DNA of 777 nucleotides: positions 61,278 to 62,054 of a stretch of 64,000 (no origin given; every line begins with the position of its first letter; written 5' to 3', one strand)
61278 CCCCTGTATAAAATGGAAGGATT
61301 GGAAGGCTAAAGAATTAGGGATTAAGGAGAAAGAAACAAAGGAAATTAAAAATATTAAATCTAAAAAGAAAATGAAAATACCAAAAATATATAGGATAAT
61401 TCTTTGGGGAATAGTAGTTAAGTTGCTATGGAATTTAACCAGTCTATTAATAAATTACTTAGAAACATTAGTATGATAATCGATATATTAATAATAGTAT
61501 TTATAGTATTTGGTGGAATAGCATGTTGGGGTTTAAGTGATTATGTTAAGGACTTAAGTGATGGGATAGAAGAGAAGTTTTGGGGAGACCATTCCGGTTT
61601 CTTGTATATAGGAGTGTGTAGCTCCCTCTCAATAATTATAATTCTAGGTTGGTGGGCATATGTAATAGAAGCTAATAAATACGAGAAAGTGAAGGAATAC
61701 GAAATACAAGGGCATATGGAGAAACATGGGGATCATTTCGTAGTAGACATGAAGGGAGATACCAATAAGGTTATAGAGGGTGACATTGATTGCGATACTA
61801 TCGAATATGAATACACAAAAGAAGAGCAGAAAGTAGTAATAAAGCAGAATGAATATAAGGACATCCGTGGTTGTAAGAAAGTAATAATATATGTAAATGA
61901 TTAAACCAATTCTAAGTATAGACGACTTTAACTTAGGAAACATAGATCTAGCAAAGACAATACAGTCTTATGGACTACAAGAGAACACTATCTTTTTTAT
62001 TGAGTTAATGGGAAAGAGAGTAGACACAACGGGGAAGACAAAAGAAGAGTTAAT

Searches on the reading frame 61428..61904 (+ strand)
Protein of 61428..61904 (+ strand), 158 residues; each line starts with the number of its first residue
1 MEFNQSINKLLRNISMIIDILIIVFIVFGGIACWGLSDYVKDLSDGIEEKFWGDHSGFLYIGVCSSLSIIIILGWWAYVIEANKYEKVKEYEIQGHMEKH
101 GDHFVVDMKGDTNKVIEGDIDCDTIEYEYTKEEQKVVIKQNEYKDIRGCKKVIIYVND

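Call 101: search_protein_families(library=pfam, proteins=[window:61428-61904:+], max_evalue=1)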
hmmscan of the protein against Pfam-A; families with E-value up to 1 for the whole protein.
window:61428-61904:+ (158 aa): 1 family
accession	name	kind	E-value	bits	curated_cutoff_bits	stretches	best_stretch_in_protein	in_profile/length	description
PF12420.13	DUF3671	-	0.0036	17.2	34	1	11-90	156-220/223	Fam-L, Fam-M like protein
